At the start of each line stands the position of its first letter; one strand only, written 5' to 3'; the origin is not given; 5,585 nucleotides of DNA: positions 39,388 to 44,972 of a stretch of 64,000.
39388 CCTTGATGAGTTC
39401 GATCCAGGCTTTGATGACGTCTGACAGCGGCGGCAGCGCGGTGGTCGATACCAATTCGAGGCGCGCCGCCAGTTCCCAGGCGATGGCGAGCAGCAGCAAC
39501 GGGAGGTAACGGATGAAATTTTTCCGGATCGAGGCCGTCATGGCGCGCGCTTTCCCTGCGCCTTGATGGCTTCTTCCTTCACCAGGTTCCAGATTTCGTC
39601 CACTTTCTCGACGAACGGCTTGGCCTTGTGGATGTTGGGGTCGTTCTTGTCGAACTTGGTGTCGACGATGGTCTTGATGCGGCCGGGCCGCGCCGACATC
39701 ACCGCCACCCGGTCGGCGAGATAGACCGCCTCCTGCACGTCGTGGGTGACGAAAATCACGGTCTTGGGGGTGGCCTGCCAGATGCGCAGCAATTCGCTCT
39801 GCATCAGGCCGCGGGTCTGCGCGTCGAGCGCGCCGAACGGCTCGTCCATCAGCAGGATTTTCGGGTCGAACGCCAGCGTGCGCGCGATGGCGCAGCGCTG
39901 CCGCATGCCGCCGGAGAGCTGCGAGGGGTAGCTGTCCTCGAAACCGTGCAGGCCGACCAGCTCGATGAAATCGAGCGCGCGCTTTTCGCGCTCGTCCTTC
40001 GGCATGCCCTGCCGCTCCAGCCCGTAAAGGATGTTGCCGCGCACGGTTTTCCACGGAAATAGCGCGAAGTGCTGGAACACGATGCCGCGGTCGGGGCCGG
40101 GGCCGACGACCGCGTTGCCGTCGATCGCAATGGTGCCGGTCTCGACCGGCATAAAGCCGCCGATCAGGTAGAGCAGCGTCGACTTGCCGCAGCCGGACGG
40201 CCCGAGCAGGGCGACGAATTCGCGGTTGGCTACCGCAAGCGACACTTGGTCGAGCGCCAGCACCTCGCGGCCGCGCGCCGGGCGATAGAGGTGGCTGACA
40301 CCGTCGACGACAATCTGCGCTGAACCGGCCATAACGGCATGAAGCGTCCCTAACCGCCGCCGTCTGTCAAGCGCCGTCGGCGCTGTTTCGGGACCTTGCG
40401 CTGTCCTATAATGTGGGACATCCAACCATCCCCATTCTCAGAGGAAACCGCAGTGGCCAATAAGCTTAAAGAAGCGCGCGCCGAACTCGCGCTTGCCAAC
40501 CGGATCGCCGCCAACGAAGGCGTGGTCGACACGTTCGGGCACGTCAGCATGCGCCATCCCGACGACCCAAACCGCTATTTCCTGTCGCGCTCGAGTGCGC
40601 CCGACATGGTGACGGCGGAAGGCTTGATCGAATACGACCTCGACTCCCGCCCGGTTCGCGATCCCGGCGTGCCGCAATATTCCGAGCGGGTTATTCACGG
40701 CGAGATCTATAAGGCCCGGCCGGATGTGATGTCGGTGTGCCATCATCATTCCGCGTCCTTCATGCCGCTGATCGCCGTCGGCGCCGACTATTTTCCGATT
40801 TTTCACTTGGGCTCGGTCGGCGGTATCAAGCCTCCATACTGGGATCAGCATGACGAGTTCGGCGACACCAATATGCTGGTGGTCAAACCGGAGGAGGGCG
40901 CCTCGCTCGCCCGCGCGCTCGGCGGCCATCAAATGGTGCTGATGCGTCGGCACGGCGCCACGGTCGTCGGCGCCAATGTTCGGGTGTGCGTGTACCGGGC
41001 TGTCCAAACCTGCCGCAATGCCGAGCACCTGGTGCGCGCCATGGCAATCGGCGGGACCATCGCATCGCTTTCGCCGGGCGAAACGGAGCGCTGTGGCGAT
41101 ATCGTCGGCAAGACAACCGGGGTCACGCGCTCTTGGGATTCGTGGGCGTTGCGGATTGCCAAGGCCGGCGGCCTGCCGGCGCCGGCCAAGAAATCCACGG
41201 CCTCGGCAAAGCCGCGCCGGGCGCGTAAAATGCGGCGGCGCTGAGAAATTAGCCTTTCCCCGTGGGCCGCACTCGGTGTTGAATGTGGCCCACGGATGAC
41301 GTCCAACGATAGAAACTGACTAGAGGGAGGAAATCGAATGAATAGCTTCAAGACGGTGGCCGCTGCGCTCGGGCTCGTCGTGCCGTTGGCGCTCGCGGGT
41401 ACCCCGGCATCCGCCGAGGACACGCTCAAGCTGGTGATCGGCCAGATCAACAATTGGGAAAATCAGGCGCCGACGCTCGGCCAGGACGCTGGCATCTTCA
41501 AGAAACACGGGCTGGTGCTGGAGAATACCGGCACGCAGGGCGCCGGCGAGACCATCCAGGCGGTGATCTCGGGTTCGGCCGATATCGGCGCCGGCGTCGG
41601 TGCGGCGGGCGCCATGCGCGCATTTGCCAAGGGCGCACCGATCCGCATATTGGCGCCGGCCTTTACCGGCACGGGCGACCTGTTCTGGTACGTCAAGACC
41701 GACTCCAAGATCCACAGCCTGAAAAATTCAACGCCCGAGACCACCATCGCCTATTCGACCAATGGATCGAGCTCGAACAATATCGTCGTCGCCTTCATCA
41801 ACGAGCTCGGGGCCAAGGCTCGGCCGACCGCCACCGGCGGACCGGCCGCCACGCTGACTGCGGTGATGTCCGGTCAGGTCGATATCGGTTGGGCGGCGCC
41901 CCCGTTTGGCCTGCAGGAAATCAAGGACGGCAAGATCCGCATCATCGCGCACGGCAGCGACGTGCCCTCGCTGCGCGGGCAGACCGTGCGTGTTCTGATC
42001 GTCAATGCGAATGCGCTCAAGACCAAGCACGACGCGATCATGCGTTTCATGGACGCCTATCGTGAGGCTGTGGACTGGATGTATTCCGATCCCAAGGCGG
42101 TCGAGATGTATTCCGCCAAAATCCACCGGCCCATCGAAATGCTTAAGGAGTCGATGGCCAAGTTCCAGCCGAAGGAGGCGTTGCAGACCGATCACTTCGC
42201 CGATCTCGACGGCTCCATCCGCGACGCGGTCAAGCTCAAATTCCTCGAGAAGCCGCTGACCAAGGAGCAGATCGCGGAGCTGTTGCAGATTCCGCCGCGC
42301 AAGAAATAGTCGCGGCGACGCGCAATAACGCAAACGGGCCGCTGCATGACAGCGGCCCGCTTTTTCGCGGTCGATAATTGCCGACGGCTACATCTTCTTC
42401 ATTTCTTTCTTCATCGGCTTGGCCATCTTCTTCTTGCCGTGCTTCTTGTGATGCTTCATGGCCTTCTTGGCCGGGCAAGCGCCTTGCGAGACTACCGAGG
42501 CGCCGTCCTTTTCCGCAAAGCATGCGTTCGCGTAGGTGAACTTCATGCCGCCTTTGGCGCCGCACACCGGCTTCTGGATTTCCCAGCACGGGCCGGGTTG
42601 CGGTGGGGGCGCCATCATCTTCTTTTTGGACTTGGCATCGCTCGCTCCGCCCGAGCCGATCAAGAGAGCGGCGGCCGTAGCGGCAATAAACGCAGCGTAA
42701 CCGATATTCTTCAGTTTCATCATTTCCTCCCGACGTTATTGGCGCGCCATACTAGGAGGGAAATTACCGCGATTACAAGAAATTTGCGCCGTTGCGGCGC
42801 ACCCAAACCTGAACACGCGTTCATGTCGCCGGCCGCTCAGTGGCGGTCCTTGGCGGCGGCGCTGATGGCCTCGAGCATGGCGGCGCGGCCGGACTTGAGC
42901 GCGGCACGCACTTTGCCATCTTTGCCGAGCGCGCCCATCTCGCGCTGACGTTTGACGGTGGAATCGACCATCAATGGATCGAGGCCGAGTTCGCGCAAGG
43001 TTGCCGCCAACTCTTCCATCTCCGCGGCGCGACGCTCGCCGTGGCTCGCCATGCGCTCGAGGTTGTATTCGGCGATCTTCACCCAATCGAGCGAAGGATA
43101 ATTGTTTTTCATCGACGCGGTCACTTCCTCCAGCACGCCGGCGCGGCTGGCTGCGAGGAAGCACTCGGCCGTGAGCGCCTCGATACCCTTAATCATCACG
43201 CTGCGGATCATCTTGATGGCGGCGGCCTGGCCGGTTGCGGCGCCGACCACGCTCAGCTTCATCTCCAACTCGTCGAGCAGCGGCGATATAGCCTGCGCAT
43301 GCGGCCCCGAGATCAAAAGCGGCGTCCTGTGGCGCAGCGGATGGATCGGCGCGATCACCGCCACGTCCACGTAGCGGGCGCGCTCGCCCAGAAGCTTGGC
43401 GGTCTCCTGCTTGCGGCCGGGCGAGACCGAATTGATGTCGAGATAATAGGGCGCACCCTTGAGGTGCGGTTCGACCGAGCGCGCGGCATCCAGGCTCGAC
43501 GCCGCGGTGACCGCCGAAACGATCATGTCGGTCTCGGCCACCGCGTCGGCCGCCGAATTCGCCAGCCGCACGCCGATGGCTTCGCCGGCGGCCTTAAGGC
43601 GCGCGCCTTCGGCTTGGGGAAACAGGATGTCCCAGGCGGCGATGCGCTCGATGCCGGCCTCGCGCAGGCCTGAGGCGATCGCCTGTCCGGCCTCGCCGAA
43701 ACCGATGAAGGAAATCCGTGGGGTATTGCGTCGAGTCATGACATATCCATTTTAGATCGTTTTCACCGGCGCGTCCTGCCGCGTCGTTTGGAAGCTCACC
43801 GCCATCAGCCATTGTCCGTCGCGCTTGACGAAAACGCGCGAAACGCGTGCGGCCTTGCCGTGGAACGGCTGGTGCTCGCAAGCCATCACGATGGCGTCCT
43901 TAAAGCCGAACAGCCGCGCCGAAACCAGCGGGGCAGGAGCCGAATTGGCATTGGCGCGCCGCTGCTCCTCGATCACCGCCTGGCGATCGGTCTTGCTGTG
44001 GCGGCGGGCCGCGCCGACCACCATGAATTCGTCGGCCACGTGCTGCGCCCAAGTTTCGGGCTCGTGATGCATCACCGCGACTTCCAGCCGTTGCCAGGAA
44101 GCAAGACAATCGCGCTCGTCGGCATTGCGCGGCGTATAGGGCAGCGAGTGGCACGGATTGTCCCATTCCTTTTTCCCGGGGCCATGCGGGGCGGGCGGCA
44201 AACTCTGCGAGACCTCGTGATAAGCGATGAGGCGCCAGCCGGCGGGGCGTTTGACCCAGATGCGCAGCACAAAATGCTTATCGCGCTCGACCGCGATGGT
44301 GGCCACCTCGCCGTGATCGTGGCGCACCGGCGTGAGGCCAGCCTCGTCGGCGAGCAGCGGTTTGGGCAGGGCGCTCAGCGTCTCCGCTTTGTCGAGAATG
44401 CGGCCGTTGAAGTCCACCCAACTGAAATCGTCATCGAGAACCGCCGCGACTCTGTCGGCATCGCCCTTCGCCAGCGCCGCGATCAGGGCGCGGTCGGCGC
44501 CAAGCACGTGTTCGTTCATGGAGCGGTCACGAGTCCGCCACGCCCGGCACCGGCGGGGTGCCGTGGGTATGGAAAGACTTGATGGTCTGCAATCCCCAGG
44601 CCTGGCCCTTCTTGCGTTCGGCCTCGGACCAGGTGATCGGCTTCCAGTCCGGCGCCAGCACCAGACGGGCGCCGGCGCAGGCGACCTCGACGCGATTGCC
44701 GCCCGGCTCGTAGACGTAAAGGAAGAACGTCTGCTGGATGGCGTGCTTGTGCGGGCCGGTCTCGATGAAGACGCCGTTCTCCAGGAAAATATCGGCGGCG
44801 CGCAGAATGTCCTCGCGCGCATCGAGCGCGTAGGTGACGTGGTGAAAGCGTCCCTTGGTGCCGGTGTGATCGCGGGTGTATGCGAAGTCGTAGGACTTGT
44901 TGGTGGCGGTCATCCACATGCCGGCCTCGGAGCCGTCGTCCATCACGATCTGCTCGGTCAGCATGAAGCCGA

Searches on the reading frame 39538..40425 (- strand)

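Call 21: search_protein_families(library=ncbifam, max_evalue=0.00001, proteins=[window:39538-40425:-])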
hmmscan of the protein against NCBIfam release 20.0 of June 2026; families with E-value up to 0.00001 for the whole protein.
window:39538-40425:- (295 aa): 181 families (the best 25 are shown)
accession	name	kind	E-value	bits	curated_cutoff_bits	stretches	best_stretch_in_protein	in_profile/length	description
NF040729.1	ABC_ATP_SaoA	equivalog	5.1e-78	261.9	360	1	38-284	2-245/248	ABC transporter ATP-binding protein SaoA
NF008421.0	PRK11248.1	equivalog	2.1e-74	250.2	357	1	43-260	4-219/255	taurine ABC transporter ATP-binding subunit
TIGR01184.1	ntrCD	subfamily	1.6e-65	220.9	291.8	1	58-260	1-206/230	nitrate ABC transporter ATP-binding protein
TIGR03265.1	PhnT2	equivalog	2.8e-63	214.3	457.7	1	55-252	17-215/353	putative 2-aminoethylphosphonate ABC transporter ATP-binding protein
TIGR01186.1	proV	subfamily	5.2e-60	203.5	326.6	1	56-276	7-234/363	betaine/proline/choline family ABC transporter ATP-binding protein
TIGR01187.1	potA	subfamily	2e-59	201.3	355.6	1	73-280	1-209/325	polyamine ABC transporter ATP-binding protein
TIGR00968.1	3a0106s01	subfamily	5.9e-58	196.2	342.75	1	54-256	12-215/237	sulfate ABC transporter ATP-binding protein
NF006987.0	PRK09452.1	equivalog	4.9e-56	190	482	1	57-260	32-236/378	spermidine/putrescine ABC transporter ATP-binding protein PotA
NF043075.1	MMSYN1_0197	equivalog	1.1e-55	188.9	550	1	57-275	17-236/341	spermidine/putrescine ABC transporter ATP-binding protein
TIGR03415.1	ABC_choXWV_ATP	equivalog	3.9e-55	187.3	483.75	2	115-277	110-270/382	choline ABC transporter ATP-binding protein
NF008653.0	PRK11650.1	subfamily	3.6e-53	180.9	432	1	54-245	16-210/357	sn-glycerol-3-phosphate ABC transporter ATP-binding protein UgpC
TIGR03258.1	PhnT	equivalog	2.9e-52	177.9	499.15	1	38-257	9-225/359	2-aminoethylphosphonate ABC transport system ATP-binding subunit PhnT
NF040840.2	tungstate_WtpC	equivalog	6.6e-51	173.6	440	1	57-257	15-216/347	tungstate ABC transporter ATP-binding protein WtpC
NF008621.0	PRK11607.1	equivalog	3.9e-50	170.7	613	1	56-283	33-261/377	putrescine ABC transporter ATP-binding subunit PotG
NF008513.0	PRK11432.1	equivalog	2.4e-48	164.8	496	1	57-251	21-216/351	ferric ABC transporter ATP-binding protein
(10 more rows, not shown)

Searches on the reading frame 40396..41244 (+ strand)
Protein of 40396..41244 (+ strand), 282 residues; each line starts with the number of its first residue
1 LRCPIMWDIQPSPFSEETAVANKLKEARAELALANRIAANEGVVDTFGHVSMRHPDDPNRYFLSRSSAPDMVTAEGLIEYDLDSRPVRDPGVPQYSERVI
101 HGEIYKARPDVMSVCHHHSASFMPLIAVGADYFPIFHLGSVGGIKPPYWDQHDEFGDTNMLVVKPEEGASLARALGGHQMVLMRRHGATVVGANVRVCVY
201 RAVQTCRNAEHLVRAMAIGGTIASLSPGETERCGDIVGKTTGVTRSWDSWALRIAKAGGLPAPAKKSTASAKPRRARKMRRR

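Call 57: search_protein_families(library=ncbifam, max_evalue=0.000001, proteins=[window:40396-41244:+])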
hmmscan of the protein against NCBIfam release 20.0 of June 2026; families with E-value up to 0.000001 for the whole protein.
window:40396-41244:+ (282 aa): 9 families
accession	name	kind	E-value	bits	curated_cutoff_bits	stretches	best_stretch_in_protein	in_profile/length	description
NF004855.0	PRK06208.1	subfamily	7.1e-21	74.6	255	1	18-249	34-260/274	class II aldolase/adducin family protein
NF005451.0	PRK07044.1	subfamily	1.5e-17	63.5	207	1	13-249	8-242/256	aldolase II superfamily protein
NF005484.0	PRK07090.1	equivalog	1.9e-17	63.4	261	1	19-254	23-251/260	aldolase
NF053537.1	DhpthDcsPhtC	equivalog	1.6e-15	57.1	200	1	28-238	1-216/232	3,4-dihydroxyphthalate decarboxylase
NF005689.0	PRK07490.1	equivalog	1.5e-13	50.5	260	1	17-232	4-216/248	hypothetical protein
NF005186.0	PRK06661.1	equivalog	2.4e-13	50.4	339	1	28-207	7-185/235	hypothetical protein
NF005068.0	PRK06486.1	equivalog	2.4e-12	46.7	269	1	19-225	19-222/262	aldolase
NF005123.0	PRK06557.1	subfamily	6.5e-11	42.3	251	1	20-225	5-204/223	L-ribulose-5-phosphate 4-epimerase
TIGR03328.1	salvage_mtnB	equivalog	1.7e-07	31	137.05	0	35-121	6-91/194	methylthioribulose 1-phosphate dehydratase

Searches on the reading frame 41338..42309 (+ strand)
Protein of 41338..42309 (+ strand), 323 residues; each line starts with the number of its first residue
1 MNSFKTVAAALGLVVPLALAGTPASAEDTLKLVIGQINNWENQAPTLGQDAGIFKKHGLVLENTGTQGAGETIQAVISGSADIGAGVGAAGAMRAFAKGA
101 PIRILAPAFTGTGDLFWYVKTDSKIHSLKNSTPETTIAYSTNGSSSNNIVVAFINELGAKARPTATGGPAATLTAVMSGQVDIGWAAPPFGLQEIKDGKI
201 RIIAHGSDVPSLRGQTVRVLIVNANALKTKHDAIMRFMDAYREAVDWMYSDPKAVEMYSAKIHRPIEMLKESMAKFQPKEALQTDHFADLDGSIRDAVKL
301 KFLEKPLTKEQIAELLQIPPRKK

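Call 21: search_protein_families(library=ncbifam, max_evalue=0.00001, proteins=[window:41338-42309:+])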
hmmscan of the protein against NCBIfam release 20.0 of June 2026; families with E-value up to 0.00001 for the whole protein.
window:41338-42309:+ (323 aa): 2 families
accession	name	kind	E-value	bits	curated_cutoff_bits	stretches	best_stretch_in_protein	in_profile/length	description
TIGR01728.1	SsuA_fam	subfamily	2e-17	63.3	163.5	1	32-279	1-244/290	aliphatic sulfonate ABC transporter substrate-binding protein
NF040735.1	SBP_SaoX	equivalog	1.6e-13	50.5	300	1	44-265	17-236/330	ABC transporter substrate-binding subunit SaoX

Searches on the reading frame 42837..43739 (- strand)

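Call 21: search_protein_families(library=ncbifam, max_evalue=0.00001, proteins=[window:42837-43739:-])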
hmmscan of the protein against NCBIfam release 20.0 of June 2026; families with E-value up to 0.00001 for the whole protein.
window:42837-43739:- (300 aa): 3 families
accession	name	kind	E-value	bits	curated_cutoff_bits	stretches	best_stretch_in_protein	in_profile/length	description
NF005694.0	PRK07502.1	equivalog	1.7e-07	30.8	409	1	5-135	5-126/310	prephenate/arogenate dehydrogenase family protein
TIGR01692.1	HIBADH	equivalog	2.5e-07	30.3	291.6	1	11-213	1-203/288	3-hydroxyisobutyrate dehydrogenase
NF043037.1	ThreonDh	equivalog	9.3e-06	25.3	350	0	8-203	4-200/297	L-threonate dehydrogenase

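Call 59: search_protein_families(library=pfam, max_evalue=0.001, proteins=[window:42837-43739:-])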
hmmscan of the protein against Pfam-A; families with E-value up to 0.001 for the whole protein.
window:42837-43739:- (300 aa): 5 families
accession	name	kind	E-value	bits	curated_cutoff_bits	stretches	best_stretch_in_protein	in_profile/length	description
PF09130.16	DUF1932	-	5.4e-18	65.1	25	1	197-267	1-69/70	Domain of unknown function (DUF1932)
PF03807.23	F420_oxidored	-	2.8e-08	34.7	21.6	1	8-94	1-84/94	NADP oxidoreductase coenzyme F420-dependent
PF03446.21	NAD_binding_2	-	7.3e-07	29.8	21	1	8-128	1-119/161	NAD binding domain of 6-phosphogluconate dehydrogenase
PF01488.26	Shikimate_DH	-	0.00032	21.2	24.3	1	7-102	13-111/138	Shikimate / quinate 5-dehydrogenase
PF02423.21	OCD_Mu_crystall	-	0.00052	19.5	24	1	3-81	126-204/314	Ornithine cyclodeaminase/mu-crystallin family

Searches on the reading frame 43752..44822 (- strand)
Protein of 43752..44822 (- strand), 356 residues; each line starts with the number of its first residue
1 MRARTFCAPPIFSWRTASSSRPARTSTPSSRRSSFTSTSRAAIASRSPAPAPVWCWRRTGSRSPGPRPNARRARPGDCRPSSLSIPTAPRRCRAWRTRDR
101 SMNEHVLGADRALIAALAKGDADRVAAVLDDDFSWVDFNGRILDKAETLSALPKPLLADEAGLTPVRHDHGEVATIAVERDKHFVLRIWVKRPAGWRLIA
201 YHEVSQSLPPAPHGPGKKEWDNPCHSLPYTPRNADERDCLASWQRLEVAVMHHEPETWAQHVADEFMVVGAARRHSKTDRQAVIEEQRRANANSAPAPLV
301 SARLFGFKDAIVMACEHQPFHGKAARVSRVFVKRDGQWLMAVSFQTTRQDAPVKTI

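Call 59: search_protein_families(library=pfam, max_evalue=0.001, proteins=[window:43752-44822:-])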
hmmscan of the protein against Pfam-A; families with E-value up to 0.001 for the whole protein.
window:43752-44822:- (356 aa): 1 family
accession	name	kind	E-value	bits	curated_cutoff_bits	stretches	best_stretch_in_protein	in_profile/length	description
PF14534.12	DUF4440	-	5.3e-12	46.6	25.2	1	107-157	2-52/107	Domain of unknown function (DUF4440)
